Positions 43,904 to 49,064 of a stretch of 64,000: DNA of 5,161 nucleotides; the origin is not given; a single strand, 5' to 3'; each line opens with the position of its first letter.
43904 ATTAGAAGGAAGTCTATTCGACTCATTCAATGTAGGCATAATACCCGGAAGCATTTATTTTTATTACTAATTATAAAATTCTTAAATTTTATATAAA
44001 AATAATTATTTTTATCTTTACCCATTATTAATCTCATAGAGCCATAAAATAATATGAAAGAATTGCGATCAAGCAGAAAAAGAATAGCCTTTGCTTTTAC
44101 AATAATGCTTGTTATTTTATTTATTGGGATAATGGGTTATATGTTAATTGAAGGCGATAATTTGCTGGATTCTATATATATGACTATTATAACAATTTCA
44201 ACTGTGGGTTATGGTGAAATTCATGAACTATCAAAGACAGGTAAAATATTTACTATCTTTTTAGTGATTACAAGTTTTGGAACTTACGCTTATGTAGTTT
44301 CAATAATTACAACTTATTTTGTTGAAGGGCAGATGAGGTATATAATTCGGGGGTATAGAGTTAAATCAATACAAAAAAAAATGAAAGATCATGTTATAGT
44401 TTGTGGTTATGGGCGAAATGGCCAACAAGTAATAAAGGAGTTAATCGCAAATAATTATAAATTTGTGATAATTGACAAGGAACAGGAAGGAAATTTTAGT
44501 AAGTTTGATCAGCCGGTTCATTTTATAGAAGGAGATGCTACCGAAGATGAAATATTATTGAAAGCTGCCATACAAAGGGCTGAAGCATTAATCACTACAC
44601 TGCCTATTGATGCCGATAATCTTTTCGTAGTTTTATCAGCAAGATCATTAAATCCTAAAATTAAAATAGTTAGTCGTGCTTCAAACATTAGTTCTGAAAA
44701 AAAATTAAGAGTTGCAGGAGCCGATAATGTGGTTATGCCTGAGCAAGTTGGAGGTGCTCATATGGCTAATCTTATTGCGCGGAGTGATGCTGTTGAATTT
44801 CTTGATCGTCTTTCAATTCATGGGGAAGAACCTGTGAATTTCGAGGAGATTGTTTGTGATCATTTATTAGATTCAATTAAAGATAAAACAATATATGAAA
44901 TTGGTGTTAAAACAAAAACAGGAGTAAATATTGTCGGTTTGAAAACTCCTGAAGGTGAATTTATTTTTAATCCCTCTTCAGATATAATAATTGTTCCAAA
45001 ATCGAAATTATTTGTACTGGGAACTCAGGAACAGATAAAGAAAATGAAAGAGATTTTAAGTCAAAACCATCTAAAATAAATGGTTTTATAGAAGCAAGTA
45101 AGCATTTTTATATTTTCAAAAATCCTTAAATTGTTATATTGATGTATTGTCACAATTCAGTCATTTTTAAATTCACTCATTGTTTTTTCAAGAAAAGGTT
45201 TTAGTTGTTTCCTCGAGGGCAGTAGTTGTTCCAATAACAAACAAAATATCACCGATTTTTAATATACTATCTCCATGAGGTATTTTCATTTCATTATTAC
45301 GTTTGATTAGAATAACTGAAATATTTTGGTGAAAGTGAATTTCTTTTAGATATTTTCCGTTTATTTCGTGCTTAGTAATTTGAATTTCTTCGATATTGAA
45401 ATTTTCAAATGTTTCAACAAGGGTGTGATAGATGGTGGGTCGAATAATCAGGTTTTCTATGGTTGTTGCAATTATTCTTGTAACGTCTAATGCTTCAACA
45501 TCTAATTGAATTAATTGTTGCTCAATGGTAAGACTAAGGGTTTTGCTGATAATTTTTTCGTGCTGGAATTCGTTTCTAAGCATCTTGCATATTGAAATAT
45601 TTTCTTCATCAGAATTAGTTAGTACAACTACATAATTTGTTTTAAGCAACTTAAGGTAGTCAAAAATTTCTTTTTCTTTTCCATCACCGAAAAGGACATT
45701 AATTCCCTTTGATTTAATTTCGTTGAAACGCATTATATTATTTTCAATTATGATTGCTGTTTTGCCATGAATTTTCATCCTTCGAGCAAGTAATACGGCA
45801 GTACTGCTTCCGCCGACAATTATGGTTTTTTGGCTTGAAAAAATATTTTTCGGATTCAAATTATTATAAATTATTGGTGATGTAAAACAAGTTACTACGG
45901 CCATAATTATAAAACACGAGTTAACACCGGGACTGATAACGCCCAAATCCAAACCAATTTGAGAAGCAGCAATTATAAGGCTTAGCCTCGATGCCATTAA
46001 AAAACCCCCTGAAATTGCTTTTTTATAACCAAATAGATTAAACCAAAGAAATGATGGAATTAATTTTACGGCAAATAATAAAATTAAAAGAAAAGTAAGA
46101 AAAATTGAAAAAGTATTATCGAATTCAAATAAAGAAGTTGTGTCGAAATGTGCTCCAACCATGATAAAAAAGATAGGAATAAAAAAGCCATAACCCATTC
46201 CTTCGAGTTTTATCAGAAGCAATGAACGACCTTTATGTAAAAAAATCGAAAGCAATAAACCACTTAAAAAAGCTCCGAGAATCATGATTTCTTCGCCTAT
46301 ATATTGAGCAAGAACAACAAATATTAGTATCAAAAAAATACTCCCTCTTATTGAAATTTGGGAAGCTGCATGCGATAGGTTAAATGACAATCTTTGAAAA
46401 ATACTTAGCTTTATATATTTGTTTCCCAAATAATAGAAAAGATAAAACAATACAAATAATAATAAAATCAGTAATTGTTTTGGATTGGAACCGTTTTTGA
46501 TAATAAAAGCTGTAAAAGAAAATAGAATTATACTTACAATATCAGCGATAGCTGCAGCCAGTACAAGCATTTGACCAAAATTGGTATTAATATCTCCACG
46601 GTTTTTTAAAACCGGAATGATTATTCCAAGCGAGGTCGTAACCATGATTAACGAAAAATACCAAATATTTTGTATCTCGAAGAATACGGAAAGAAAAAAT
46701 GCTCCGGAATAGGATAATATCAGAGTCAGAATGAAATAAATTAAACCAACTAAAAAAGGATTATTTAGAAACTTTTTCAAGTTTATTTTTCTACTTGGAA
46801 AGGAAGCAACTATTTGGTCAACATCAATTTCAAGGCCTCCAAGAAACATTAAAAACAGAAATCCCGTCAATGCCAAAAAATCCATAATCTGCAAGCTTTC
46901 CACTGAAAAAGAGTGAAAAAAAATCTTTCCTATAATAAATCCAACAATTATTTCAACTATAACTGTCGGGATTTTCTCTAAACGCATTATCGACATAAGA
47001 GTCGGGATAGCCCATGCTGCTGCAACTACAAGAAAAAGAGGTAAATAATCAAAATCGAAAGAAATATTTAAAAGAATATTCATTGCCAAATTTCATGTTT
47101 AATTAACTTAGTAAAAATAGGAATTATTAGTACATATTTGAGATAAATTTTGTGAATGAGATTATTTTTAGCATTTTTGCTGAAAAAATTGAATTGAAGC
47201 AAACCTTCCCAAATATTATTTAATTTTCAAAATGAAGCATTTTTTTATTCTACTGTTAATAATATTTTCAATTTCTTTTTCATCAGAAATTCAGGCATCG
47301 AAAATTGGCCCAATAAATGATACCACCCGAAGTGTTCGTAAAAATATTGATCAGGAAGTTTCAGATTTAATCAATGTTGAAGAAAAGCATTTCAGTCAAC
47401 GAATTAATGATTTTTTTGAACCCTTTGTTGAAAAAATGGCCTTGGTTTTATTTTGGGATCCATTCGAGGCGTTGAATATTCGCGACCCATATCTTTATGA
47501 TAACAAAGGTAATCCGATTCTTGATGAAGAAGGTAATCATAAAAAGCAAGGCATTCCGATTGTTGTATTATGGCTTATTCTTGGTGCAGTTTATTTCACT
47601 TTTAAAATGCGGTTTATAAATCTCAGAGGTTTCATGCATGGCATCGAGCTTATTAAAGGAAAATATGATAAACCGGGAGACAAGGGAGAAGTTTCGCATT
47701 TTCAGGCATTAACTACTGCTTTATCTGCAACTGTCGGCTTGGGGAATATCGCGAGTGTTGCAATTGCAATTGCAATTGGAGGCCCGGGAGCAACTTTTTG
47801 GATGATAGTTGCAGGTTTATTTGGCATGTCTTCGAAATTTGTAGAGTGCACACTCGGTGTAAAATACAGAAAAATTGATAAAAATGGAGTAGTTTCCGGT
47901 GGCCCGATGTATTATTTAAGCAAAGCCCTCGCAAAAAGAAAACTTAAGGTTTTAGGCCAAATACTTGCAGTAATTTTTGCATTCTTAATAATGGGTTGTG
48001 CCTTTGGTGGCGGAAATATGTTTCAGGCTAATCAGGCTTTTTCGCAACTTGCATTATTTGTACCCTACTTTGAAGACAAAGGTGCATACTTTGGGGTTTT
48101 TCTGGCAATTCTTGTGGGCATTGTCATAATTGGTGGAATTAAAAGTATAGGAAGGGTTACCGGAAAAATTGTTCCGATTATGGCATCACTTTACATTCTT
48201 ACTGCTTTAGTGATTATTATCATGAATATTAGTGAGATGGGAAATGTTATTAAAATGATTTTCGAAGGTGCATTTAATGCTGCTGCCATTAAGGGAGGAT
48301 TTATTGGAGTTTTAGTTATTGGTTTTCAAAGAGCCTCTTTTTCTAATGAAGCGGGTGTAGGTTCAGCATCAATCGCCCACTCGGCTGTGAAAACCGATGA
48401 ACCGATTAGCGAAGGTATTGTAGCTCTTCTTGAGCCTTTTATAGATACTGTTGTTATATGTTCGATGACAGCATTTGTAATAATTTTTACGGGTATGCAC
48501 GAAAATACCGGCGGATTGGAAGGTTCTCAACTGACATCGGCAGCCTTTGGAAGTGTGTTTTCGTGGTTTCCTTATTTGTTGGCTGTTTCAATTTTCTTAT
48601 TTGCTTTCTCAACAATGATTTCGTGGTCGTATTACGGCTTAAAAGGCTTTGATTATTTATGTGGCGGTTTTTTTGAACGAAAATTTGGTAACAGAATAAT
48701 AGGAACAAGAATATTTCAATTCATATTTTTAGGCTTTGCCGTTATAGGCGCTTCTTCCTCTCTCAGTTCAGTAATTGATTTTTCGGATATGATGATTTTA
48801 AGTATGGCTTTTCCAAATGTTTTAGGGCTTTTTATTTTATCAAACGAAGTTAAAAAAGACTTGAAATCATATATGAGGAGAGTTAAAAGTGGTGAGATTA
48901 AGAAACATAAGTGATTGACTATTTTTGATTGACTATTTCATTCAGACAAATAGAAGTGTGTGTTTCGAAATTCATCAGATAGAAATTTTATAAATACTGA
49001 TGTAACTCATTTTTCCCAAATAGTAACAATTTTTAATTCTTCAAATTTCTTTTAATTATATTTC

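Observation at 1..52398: Six secreted mosaic proteins built from three shuffled modules occupy about a quarter of the window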

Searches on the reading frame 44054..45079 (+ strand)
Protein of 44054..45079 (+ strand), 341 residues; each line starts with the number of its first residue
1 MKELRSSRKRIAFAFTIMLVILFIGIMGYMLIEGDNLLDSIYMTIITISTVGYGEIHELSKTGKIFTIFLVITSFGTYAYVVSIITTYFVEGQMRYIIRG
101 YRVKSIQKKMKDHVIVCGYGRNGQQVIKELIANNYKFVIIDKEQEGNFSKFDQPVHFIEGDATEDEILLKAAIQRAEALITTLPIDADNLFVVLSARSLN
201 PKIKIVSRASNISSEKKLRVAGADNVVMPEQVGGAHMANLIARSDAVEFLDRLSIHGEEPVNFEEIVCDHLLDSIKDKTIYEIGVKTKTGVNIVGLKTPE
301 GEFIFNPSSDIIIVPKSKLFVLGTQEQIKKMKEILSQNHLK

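Call 50: search_protein_families(library=pfam, proteins=[window:44054-45079:+], max_evalue=0.0001)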
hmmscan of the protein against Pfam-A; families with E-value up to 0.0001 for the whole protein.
window:44054-45079:+ (341 aa): 5 families
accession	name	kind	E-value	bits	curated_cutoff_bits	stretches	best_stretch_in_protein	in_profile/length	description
PF02254.24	TrkA_N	-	2.2e-30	105.8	23.8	1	114-229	1-116/116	TrkA-N domain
PF07885.22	Ion_trans_2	-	1e-13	51.4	22.5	1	17-90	2-78/79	Ion channel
PF02080.26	TrkA_C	-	4.5e-09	36.5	27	1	277-335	14-70/71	TrkA-C domain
PF22614.2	Slo-like_RCK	-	6e-07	29.6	24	1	109-205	1-117/119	Calcium-activated potassium channel slowpoke-like RCK domain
PF00520.37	Ion_trans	-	9.9e-07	28.6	25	1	6-93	125-237/241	Ion transport protein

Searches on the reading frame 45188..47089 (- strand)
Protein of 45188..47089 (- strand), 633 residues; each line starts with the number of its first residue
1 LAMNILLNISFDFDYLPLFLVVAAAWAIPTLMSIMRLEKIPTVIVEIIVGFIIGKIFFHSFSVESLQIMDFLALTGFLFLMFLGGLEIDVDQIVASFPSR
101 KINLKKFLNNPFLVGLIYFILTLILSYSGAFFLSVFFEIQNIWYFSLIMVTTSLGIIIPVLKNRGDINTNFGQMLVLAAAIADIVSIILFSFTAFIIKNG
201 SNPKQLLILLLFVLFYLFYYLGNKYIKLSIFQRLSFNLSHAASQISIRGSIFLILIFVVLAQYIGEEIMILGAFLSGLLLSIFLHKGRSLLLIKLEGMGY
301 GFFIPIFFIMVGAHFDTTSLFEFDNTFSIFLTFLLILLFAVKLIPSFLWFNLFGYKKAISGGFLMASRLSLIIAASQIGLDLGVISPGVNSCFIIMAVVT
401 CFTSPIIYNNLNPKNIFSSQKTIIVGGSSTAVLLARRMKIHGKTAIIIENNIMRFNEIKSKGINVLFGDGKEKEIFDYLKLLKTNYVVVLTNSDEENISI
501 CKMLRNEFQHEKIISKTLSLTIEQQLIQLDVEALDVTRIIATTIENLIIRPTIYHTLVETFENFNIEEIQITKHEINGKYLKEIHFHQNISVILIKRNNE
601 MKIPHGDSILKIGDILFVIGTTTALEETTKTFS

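Call 51: search_protein_families(library=pfam, proteins=[window:45188-47089:-], max_evalue=0.0001)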
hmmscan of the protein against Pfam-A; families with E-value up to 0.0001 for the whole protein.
window:45188-47089:- (633 aa): 3 families
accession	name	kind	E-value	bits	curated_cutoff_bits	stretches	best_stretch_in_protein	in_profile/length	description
PF00999.27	Na_H_Exchanger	-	1.5e-46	159.5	26.2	1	35-406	11-372/375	Sodium/hydrogen exchanger, transmembrane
PF02254.24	TrkA_N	-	1.4e-15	58.1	23.8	1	423-530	2-109/116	TrkA-N domain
PF02080.26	TrkA_C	-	1.8e-09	37.8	27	1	576-632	12-70/71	TrkA-C domain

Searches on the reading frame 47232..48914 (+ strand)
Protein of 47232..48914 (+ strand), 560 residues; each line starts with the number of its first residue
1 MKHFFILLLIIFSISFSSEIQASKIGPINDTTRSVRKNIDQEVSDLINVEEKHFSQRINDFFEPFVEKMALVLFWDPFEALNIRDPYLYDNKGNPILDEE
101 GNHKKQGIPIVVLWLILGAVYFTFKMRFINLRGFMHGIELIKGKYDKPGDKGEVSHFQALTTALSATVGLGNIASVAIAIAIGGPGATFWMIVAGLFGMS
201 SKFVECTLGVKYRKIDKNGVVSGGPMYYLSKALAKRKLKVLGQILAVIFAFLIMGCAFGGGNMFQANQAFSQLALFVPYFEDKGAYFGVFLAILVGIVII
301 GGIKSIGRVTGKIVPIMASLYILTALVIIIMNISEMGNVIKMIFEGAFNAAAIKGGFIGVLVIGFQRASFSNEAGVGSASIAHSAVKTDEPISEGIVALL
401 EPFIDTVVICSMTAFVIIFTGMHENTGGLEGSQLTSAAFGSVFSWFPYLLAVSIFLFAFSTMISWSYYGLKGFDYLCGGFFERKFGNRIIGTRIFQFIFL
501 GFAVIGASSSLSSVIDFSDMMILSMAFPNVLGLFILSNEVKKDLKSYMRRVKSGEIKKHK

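Call 51: search_protein_families(library=pfam, proteins=[window:47232-48914:+], max_evalue=0.0001)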
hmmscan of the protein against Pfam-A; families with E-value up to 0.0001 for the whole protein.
window:47232-48914:+ (560 aa): 1 family
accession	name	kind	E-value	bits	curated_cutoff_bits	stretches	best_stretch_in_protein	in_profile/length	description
PF01235.23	Na_Ala_symp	-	6.8e-125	417.9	24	1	149-556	8-388/392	Sodium:alanine symporter family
